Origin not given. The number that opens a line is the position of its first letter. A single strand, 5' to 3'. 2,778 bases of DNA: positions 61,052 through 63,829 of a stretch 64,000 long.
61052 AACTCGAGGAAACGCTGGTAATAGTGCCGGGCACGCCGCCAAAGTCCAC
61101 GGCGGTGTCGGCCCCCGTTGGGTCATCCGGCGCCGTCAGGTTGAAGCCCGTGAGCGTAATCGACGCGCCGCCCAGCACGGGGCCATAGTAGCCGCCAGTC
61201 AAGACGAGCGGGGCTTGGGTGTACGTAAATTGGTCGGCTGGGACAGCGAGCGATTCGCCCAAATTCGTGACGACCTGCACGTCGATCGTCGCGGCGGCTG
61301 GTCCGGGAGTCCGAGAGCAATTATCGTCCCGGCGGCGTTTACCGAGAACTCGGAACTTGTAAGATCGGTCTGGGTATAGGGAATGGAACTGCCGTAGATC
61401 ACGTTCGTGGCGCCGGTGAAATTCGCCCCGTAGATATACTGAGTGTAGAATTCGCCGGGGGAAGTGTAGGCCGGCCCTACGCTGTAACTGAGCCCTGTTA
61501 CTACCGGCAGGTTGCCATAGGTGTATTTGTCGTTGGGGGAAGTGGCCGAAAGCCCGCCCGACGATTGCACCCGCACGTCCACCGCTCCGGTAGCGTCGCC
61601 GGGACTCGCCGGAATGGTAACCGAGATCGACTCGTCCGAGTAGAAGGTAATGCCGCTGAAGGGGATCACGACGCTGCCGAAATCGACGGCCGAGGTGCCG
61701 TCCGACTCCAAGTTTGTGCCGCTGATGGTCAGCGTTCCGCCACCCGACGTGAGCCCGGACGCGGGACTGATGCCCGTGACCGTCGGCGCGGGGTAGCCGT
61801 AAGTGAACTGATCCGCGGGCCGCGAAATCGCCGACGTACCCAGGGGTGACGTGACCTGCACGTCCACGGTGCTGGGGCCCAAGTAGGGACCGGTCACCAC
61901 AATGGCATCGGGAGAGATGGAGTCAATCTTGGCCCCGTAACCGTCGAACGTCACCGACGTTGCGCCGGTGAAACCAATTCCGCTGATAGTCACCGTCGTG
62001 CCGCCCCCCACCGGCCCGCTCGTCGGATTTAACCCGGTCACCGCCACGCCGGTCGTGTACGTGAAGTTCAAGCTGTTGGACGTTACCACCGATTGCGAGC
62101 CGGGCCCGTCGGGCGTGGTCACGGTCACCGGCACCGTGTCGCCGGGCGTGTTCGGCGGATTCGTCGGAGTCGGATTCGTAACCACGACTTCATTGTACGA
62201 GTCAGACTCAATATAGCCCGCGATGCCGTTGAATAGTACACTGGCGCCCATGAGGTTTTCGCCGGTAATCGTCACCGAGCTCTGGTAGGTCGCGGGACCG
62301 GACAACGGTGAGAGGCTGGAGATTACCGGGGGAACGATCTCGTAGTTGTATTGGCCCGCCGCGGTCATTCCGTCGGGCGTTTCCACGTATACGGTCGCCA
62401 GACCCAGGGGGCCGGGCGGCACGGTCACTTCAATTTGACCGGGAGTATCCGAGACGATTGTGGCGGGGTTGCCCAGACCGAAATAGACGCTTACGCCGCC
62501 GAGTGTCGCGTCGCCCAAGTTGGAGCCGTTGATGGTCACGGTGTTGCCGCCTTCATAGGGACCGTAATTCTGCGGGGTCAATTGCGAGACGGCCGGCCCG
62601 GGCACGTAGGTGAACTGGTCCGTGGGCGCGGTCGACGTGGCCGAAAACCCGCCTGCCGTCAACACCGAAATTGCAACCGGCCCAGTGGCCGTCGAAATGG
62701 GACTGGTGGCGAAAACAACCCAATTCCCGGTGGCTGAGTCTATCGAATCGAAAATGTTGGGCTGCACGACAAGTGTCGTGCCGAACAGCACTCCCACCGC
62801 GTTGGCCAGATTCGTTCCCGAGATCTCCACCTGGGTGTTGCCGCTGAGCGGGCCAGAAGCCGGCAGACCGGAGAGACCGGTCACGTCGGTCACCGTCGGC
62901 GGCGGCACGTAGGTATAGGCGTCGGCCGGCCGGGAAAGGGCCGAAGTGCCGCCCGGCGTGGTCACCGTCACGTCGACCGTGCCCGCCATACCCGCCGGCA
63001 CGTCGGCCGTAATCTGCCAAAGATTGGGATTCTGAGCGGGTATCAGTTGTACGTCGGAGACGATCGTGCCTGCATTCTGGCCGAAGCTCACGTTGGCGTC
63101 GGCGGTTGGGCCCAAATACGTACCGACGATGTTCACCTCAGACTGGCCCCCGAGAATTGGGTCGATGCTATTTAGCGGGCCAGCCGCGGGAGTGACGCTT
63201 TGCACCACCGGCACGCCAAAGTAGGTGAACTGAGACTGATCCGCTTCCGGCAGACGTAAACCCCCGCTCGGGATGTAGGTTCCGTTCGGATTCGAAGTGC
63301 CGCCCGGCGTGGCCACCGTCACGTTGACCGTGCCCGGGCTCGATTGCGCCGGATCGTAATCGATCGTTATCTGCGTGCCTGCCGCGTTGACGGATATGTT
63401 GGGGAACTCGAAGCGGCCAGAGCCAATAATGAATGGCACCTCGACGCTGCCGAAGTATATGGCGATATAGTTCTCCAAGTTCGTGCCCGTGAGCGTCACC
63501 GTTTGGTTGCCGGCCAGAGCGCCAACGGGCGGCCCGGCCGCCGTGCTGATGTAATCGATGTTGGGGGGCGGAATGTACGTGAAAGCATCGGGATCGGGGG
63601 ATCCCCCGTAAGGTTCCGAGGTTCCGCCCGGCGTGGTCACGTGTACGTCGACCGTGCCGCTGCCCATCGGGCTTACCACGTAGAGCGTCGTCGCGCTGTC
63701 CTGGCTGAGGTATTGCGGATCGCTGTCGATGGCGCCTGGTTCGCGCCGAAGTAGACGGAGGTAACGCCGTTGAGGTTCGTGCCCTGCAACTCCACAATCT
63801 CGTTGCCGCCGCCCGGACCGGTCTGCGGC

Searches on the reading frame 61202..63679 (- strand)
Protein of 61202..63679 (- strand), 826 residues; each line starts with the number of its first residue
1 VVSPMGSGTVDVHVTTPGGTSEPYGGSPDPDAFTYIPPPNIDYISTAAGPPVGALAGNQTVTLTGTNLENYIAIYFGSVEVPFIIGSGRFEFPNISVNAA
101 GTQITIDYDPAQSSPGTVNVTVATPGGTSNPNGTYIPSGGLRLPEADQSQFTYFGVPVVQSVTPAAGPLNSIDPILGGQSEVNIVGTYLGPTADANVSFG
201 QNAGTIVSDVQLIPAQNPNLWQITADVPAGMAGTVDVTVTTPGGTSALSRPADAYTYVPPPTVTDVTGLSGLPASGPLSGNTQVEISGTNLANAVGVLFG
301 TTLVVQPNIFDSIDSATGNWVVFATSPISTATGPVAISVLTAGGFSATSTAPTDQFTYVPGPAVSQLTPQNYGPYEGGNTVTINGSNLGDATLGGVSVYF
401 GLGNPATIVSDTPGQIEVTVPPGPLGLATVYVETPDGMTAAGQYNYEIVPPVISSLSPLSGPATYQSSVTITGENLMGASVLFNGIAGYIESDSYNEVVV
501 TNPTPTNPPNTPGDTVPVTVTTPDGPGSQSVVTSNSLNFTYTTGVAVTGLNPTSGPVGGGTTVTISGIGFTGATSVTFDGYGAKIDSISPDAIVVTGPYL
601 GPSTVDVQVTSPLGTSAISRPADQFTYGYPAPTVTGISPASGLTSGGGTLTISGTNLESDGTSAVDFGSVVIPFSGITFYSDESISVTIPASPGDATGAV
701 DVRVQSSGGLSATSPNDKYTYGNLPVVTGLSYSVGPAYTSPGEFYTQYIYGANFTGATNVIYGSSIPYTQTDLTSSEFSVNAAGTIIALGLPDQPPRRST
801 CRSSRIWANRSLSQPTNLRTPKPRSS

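Call 12: search_protein_families(library=pfam, proteins=[window:61202-63679:-], max_evalue=0.01)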
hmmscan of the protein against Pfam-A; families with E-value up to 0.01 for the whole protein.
window:61202-63679:- (826 aa): 2 families
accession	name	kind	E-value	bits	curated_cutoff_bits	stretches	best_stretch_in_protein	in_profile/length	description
PF01833.30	TIG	-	1.5e-48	163.1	20.9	6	632-721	1-84/84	IPT/TIG domain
PF20144.5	TIG_SUH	-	1.6e-05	25.4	24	0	58-82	15-39/94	TIG domain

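Call 23: find_related_loci(query=window:61202-63679:-, collection=genome_contigs, flank=10000)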
Query window:61202-63679:- (826 aa) in genome_contigs; peptide patterns used: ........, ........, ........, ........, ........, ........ (x = any residue, [..] = any of these).
37 stretches matched a pattern, but none encodes a relative of the query by tblastn (E <= 1e-3).
